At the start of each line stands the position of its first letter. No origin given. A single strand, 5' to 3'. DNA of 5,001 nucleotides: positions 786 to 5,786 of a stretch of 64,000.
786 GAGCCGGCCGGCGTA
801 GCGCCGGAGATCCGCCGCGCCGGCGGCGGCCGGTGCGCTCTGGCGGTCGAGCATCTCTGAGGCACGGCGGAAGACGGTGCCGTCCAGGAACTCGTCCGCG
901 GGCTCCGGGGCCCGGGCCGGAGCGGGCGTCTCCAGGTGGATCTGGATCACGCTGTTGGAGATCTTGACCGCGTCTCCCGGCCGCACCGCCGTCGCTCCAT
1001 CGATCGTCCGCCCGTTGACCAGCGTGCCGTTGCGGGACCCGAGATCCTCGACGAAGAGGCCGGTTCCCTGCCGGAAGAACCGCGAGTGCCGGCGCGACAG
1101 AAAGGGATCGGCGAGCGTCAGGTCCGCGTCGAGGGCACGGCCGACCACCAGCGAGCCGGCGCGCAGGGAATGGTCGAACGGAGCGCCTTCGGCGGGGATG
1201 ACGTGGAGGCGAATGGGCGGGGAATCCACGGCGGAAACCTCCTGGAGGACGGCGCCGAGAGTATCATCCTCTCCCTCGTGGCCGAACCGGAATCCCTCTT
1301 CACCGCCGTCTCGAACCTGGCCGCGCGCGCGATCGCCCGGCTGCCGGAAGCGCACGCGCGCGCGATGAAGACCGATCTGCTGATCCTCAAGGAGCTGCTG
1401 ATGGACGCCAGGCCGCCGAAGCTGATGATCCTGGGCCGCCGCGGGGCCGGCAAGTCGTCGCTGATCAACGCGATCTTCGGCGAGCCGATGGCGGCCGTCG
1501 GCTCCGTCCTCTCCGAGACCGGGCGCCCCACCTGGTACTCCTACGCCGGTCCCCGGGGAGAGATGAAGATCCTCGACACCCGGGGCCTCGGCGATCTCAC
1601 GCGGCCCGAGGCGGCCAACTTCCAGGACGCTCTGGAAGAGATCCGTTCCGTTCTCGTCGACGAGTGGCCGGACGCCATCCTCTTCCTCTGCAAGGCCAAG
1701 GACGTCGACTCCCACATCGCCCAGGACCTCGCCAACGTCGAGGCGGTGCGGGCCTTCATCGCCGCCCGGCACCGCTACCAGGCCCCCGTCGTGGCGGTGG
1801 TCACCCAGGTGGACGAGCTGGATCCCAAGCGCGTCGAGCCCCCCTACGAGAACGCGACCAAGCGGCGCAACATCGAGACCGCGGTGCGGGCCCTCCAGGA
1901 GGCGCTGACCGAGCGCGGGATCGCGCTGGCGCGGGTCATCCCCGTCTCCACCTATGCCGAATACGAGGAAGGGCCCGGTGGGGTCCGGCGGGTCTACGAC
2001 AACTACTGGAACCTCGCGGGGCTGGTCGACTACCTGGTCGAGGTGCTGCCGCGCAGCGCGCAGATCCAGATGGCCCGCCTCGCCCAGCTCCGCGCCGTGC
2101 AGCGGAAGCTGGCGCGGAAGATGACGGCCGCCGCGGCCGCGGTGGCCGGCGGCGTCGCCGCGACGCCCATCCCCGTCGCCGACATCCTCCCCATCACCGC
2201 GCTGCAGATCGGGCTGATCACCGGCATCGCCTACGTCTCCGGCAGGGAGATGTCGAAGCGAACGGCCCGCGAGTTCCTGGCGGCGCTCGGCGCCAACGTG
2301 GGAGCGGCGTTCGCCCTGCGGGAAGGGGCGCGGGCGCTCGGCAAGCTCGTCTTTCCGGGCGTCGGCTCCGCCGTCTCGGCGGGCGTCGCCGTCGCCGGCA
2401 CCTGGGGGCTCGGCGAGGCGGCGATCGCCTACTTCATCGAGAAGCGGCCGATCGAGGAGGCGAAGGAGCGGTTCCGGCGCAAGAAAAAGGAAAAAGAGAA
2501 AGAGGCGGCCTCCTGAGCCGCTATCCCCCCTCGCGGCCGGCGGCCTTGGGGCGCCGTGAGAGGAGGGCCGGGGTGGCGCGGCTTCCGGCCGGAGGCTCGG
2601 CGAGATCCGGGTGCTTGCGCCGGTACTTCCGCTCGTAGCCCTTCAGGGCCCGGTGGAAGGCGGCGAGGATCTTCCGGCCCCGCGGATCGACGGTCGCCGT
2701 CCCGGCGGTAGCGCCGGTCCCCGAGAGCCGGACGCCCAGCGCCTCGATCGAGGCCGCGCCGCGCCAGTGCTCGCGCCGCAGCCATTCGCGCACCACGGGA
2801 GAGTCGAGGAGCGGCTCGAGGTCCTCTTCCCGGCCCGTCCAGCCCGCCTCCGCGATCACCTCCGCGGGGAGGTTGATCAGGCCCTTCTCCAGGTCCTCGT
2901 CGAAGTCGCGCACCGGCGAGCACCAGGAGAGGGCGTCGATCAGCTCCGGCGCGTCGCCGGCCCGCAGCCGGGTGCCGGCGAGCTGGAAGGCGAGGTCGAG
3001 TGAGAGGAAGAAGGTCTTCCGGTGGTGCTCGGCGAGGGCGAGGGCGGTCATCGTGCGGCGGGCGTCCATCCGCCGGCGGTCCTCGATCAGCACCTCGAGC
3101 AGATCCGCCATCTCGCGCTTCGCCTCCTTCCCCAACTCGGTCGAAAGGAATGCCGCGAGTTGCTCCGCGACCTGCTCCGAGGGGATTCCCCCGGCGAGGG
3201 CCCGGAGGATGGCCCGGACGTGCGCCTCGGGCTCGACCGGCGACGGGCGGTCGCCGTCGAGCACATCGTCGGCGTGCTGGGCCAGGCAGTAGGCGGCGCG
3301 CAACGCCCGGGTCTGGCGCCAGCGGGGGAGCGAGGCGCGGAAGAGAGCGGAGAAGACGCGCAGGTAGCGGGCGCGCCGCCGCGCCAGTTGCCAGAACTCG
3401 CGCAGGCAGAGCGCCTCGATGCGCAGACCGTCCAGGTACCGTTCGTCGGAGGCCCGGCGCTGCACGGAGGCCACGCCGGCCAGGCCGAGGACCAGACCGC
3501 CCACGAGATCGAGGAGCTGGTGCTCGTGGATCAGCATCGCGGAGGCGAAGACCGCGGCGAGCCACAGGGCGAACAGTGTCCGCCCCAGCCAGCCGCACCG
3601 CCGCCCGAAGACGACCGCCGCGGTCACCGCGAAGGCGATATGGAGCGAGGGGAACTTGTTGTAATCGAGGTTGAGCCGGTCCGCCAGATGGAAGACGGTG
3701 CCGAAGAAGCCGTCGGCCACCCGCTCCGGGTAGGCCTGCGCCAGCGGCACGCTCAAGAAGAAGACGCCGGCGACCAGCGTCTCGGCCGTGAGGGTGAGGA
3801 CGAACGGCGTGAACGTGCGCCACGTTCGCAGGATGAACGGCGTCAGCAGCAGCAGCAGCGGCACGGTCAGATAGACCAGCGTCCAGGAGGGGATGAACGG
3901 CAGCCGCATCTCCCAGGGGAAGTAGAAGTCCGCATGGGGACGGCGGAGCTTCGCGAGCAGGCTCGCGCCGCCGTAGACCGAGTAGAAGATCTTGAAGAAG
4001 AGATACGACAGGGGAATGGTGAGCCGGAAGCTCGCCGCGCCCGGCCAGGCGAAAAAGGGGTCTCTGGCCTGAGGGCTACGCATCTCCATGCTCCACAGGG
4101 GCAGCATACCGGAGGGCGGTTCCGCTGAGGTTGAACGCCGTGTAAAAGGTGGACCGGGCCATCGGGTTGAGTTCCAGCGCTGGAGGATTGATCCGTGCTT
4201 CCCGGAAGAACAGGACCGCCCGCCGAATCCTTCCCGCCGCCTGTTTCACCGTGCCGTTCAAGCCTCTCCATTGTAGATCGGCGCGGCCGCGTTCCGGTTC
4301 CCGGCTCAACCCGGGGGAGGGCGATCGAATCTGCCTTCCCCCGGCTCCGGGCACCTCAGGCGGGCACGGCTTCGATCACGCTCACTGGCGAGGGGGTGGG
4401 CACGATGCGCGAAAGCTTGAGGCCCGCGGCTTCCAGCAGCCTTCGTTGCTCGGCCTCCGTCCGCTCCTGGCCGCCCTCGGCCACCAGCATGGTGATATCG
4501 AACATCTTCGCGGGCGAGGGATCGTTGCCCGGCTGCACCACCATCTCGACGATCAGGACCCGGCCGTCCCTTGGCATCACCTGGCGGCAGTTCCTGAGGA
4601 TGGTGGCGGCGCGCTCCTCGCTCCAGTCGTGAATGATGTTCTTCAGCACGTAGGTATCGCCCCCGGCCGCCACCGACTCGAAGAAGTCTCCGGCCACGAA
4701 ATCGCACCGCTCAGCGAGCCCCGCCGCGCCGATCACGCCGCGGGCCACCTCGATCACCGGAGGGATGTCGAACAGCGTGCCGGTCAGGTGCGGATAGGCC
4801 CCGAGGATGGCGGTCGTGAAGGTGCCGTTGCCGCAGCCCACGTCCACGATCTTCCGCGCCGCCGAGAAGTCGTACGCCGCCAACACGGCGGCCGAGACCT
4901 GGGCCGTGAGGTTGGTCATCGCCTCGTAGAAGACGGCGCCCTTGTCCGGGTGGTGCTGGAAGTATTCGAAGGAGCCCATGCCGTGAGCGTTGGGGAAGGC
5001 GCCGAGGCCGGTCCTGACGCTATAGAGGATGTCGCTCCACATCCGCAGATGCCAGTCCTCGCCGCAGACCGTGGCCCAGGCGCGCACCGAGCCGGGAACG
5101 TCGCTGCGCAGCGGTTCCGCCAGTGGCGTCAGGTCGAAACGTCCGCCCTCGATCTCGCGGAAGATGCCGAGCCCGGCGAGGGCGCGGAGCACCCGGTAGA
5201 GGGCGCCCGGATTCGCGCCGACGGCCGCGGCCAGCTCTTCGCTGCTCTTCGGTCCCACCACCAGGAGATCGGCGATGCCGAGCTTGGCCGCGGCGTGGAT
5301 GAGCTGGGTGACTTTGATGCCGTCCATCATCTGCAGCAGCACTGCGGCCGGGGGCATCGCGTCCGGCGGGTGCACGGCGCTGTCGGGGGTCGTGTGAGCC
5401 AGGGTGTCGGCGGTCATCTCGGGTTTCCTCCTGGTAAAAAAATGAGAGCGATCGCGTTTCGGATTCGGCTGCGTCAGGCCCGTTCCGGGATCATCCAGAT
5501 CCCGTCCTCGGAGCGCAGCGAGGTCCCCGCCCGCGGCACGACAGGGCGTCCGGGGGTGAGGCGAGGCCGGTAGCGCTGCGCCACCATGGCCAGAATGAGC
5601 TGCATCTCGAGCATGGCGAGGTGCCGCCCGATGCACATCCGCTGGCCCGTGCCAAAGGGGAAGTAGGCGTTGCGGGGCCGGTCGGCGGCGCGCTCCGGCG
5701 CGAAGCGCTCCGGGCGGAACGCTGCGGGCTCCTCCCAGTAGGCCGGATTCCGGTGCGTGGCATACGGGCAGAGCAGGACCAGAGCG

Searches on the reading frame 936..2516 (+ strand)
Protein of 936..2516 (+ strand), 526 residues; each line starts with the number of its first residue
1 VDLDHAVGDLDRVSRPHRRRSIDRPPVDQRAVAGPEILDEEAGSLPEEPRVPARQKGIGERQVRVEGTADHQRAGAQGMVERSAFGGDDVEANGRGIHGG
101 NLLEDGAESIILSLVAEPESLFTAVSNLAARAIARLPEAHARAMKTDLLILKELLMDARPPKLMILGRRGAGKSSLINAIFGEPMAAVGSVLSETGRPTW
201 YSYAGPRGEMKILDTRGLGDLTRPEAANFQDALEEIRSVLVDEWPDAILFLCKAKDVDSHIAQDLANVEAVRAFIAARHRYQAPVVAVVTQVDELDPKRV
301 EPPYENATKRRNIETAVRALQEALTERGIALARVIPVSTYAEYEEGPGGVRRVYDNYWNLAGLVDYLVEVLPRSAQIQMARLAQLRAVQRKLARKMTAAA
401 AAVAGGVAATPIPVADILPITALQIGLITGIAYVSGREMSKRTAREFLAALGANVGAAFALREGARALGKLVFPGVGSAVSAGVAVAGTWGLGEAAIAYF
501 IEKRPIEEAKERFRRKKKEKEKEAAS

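Call 9: search_protein_families(library=pfam, proteins=[window:936-2516:+], max_evalue=0.001)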
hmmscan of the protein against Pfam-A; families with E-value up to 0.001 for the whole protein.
window:936-2516:+ (526 aa): 6 families
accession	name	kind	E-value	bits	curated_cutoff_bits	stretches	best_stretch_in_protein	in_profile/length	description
PF01926.29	MMR_HSR1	-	3.5e-10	40.4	21.9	1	163-266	2-97/113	50S ribosome-binding GTPase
PF05128.17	DUF697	-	9.1e-10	38.9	27.7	1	385-505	14-140/162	Domain of unknown function (DUF697)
PF13191.12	AAA_16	-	7.6e-05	23.7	32.6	1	156-297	20-146/167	AAA ATPase domain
PF00005.33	ABC_tran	-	0.00015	22.8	25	1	162-198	13-48/137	ABC transporter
PF03193.22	RsgA_GTPase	-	0.00023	21.5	30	0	161-197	107-143/174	RsgA GTPase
PF04548.22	AIG1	-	0.00023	21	27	1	163-299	3-133/212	AIG1 family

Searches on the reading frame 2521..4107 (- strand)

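Call 9: search_protein_families(library=pfam, proteins=[window:2521-4107:-], max_evalue=0.001)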
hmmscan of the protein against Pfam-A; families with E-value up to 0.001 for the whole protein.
window:2521-4107:- (528 aa): 2 families
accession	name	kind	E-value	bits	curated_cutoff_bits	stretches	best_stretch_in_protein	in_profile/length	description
PF14378.12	PAP2_3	-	7e-07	29.7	27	1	79-212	40-188/190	PAP2 superfamily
PF01569.27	PAP2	-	1.2e-06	28.7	27.2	1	146-213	47-119/130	PAP2 superfamily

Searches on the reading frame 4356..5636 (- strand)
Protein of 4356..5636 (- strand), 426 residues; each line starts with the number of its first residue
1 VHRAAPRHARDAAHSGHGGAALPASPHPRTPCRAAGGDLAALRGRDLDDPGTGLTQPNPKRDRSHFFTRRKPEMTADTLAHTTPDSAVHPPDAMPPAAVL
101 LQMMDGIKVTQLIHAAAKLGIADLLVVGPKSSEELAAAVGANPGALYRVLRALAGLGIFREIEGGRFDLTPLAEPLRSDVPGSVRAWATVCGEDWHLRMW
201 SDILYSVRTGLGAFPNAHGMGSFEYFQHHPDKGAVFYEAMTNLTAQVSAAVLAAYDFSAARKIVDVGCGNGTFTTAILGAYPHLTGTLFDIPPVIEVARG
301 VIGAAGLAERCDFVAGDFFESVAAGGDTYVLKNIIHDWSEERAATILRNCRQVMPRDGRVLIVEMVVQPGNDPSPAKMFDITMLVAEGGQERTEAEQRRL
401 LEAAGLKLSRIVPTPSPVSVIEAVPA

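Call 9: search_protein_families(library=pfam, proteins=[window:4356-5636:-], max_evalue=0.001)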
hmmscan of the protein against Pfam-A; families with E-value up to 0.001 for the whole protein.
window:4356-5636:- (426 aa): 8 families
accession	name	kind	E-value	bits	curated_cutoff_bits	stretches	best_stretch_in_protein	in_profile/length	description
PF00891.24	Methyltransf_2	-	7e-51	173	22.3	1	200-406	1-209/210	O-methyltransferase domain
PF08100.18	Dimerisation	-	1.3e-14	54.2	25.6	1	99-174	8-88/93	O-methyltransferase dimerisation domain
PF05175.20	MTS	-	6.1e-07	29.7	23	1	253-365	25-141/170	Methyltransferase small domain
PF13649.12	Methyltransf_25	-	2.6e-06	28.5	27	1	263-358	1-97/97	Methyltransferase domain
PF13847.12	Methyltransf_31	-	5.5e-06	26.6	27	1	260-366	4-113/145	Methyltransferase domain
PF08242.18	Methyltransf_12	-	6.1e-06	27.3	30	1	264-359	1-97/98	Methyltransferase domain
PF08241.18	Methyltransf_11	-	0.00062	20.8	21.2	0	264-362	1-95/95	Methyltransferase domain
PF23526.1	AprA_N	-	0.00084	19.9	27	0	100-158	5-64/67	AprA N-terminal domain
